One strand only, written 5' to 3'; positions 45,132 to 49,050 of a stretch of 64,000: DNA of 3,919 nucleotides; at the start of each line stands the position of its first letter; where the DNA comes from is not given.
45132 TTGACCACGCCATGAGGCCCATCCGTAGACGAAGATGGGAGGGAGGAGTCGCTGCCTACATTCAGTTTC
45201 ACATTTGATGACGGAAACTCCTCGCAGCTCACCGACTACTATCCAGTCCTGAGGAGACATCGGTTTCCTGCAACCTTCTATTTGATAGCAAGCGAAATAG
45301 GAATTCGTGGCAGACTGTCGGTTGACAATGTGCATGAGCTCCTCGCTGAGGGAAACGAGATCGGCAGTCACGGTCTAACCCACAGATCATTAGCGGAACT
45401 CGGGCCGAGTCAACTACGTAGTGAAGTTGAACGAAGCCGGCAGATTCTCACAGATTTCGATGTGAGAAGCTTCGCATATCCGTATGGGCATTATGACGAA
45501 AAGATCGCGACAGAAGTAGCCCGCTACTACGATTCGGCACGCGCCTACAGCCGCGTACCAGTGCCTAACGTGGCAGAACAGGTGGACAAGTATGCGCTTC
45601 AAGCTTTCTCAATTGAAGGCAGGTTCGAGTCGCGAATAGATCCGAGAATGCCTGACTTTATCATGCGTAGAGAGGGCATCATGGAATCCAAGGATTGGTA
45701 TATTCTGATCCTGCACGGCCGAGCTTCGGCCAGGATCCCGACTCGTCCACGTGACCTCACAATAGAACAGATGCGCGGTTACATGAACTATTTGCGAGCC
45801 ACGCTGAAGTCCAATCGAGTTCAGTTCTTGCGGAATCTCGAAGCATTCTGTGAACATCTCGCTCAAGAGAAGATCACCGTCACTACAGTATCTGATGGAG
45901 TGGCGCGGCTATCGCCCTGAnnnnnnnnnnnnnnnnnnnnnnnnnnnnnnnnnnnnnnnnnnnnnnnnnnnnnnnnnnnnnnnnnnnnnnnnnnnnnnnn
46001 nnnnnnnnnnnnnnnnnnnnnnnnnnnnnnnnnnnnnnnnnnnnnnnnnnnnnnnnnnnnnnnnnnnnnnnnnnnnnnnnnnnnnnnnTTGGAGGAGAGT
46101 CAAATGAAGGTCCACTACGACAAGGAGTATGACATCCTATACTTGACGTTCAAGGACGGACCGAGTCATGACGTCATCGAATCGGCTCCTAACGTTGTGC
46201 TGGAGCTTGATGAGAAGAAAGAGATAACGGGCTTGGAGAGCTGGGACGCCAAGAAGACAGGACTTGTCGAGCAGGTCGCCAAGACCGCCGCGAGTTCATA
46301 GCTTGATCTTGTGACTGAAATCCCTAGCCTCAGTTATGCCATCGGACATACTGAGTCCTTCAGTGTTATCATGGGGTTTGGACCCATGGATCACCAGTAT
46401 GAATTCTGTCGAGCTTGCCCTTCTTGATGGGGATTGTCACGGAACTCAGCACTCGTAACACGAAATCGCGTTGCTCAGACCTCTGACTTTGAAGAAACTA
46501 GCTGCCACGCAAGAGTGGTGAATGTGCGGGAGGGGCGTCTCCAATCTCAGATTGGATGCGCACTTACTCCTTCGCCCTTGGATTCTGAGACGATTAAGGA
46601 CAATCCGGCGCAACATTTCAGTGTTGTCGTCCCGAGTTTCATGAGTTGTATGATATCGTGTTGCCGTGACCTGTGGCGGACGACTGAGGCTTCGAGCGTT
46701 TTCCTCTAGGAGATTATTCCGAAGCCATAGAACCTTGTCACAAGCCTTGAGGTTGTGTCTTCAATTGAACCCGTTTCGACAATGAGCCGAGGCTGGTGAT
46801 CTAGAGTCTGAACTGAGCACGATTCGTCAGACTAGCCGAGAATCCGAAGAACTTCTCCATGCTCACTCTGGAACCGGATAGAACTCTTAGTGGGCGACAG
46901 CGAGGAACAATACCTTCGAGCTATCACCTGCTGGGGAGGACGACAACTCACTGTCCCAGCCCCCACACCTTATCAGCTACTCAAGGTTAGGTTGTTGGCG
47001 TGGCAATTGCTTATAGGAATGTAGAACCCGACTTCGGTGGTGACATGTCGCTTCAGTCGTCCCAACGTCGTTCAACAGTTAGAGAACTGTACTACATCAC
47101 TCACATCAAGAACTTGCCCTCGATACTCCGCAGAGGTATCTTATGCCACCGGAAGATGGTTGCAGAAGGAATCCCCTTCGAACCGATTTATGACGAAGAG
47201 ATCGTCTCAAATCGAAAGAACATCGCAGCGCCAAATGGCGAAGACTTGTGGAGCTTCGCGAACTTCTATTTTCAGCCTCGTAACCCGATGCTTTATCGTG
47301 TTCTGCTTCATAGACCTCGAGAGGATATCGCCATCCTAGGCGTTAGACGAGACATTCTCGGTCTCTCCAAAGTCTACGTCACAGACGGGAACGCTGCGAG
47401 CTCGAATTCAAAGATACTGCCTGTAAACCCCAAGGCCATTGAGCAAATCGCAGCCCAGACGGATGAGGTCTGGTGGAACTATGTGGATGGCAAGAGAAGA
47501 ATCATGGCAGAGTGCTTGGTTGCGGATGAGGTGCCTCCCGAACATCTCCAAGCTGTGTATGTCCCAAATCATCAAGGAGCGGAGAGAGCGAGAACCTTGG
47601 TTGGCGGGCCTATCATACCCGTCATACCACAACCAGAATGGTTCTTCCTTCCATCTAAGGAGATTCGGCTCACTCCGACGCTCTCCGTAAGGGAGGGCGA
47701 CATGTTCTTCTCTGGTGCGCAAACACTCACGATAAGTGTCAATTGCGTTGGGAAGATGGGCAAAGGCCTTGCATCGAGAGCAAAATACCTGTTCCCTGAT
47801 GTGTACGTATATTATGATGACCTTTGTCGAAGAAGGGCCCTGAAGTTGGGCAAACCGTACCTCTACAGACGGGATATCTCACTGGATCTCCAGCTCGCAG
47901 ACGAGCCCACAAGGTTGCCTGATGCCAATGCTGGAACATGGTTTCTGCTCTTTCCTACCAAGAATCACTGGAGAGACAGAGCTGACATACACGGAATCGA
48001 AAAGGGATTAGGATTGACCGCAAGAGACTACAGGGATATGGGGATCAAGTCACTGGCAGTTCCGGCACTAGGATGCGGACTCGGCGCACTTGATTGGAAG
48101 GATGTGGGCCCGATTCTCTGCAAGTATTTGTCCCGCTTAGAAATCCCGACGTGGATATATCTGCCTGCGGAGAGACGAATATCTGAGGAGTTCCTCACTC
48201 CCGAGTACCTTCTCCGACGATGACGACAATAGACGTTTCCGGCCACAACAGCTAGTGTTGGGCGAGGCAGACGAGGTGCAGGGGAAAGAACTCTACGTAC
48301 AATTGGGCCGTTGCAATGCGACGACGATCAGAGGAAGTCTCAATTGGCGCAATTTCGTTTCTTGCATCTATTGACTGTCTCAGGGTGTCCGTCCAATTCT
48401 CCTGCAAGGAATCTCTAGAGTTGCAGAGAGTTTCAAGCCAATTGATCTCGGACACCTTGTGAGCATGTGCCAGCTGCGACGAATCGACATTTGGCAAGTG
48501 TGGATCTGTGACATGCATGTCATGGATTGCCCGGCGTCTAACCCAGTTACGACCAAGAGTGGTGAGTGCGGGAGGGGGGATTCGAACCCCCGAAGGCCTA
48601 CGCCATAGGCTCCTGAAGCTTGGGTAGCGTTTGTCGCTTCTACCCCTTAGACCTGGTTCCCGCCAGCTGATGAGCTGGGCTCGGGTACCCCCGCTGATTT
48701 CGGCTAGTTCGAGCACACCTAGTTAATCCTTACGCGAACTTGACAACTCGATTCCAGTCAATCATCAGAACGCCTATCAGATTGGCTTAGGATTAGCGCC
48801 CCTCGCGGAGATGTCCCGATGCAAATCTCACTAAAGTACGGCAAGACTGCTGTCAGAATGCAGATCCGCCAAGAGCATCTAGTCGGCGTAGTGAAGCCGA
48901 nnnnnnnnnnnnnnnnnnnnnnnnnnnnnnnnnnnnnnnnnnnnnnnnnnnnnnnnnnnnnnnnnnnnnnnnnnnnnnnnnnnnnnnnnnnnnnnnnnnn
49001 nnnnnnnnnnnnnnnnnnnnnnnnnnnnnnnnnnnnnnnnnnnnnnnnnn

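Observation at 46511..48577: The DarT-macro gene sits alone on a ~2-kb islet bounded by an imperfect direct repeat of the tRNA-Leu 3' end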

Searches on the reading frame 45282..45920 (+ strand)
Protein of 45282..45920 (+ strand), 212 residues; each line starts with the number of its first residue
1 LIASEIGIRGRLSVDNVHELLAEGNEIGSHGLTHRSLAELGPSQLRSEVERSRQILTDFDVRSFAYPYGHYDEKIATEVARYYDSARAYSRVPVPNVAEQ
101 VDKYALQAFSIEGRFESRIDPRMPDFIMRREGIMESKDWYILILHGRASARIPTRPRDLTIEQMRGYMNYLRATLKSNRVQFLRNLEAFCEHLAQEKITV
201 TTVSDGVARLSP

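Call 12: search_protein_families(library=pfam, proteins=[window:45282-45920:+], max_evalue=0.01)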
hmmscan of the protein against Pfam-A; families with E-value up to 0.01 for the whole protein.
window:45282-45920:+ (212 aa): 1 family
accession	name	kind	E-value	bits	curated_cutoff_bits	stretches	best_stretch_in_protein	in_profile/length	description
PF01522.26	Polysacc_deac_1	-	2.7e-11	43.9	23.1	1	15-80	49-117/124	Polysaccharide deacetylase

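Call 69: search_protein_families(library=padloc, proteins=[window:45282-45920:+], max_evalue=0.001)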
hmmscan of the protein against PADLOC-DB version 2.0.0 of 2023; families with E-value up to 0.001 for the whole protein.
window:45282-45920:+ (212 aa): 0 families

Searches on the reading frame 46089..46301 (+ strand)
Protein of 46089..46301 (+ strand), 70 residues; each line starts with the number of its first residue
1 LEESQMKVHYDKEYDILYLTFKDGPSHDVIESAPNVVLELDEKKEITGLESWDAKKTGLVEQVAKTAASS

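Call 12: search_protein_families(library=pfam, proteins=[window:46089-46301:+], max_evalue=0.01)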
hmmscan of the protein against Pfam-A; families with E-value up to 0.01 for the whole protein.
window:46089-46301:+ (70 aa): 1 family
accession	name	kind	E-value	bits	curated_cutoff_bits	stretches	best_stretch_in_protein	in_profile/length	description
PF10049.14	DUF2283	-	5e-13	49.4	23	1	7-55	1-49/49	Protein of unknown function (DUF2283)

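Call 26: find_encoding_contigs(protein=window:46104-46301:+, flank=6000, max_places=10)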
Protein window:46104-46301:+ (65 aa): 5 contigs read that carry it; 3 places shown.
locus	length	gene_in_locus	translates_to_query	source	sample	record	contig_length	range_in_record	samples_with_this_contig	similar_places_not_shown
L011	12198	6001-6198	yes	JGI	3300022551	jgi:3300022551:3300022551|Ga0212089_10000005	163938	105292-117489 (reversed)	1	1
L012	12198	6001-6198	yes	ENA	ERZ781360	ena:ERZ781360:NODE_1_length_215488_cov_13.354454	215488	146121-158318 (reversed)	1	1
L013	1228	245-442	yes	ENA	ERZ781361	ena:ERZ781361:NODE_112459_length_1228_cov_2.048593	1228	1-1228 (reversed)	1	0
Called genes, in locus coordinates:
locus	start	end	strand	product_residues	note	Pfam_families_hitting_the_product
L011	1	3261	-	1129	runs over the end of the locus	PF00989:PAS, PF08447:PAS_3, PF08448:PAS_4, PF13426:PAS_9, PF00989:PAS, PF08448:PAS_4, PF00989:PAS, PF13426:PAS_9, +16 more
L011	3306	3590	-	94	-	-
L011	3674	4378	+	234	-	-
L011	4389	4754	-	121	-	-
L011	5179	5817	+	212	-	PF01522:Polysacc_deac_1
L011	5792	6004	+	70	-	-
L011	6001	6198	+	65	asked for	PF10049:DUF2283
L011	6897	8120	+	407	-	PF14487:DarT, PF01661:Macro (faint)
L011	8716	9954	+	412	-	PF09861:Lar_N, PF21113:LarA_C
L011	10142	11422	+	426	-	PF01566:Nramp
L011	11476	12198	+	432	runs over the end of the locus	PF05239:PRC (faint), PF03448:MgtE_N, PF00571:CBS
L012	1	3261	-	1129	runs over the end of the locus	PF00989:PAS, PF08447:PAS_3, PF08448:PAS_4, PF13426:PAS_9, PF00989:PAS, PF08448:PAS_4, PF00989:PAS, PF13426:PAS_9, +16 more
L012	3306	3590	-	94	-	-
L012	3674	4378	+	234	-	-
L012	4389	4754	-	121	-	-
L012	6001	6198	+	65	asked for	PF10049:DUF2283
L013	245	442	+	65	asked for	PF10049:DUF2283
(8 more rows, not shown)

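Call 69: search_protein_families(library=padloc, proteins=[window:46104-46301:+], max_evalue=0.001)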
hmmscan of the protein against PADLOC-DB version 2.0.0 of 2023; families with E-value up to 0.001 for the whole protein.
window:46104-46301:+ (65 aa): 0 families

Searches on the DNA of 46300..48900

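Call 11: search_rna_families(source=window, start=46300, end=48900, threshold=evalue, max_evalue=10, show_alignments=3)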
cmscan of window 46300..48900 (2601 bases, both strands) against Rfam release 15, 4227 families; matches with E-value up to 10: 4.
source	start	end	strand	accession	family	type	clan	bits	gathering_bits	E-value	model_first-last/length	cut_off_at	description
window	48575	48591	+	RF04351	Plastid-psbl-rps4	Cis-reg;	-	18.3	68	1.8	9-25/53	no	Plastid-psbl-rps4 3UTR RNA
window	48566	48663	+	RF04354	Plastid-ycf2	Cis-reg;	-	18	65.7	2.7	1-75/75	no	Plastid-ycf2 5UTR RNA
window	47223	47356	-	RF02124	JPX_1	Gene; lncRNA;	-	16.9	55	5.7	1-135/135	no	JPX transcript, XIST activator conserved region 1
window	48575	48591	-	RF01850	beta_tmRNA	Gene;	CL00001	11.7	84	0.84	86-102/331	no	Betaproteobacteria transfer-messenger RNA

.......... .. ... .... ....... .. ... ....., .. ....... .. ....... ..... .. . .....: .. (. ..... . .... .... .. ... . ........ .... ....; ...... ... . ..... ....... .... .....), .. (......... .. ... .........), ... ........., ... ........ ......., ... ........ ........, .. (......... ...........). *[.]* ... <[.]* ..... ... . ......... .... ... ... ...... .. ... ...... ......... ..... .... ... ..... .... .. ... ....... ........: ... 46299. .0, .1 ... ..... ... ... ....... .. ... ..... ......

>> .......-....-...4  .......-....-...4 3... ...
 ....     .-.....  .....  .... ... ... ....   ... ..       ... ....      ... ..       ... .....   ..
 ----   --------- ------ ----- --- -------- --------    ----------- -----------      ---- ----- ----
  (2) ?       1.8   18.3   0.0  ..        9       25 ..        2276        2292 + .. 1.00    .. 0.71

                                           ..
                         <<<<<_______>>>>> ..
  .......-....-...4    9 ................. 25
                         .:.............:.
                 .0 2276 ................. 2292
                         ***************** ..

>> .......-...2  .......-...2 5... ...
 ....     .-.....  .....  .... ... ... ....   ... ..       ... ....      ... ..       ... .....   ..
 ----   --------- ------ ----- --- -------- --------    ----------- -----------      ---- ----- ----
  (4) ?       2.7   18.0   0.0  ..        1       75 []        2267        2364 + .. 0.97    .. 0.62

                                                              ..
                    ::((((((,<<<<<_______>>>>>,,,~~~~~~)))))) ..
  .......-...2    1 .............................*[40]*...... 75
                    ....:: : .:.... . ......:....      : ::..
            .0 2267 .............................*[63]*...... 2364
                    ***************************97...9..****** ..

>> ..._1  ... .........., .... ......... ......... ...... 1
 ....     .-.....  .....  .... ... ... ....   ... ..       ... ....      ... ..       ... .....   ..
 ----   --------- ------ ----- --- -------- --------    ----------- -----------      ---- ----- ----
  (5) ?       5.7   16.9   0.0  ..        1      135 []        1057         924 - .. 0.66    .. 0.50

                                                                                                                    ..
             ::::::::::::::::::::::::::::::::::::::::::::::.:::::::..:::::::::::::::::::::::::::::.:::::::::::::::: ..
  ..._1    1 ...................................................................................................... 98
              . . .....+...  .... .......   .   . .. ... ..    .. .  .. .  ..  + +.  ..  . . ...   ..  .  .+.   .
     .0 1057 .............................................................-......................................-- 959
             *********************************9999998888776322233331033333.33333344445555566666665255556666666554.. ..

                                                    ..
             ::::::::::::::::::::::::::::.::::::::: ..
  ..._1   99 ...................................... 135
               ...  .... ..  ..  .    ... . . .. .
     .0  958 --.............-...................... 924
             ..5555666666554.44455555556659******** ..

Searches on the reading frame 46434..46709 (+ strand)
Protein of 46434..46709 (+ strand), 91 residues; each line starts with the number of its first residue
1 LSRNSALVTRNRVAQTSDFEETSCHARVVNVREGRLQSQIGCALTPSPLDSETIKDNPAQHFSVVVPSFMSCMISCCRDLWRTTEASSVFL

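Call 12: search_protein_families(library=pfam, proteins=[window:46434-46709:+], max_evalue=0.01)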
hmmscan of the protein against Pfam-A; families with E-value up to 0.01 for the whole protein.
window:46434-46709:+ (91 aa): 0 families
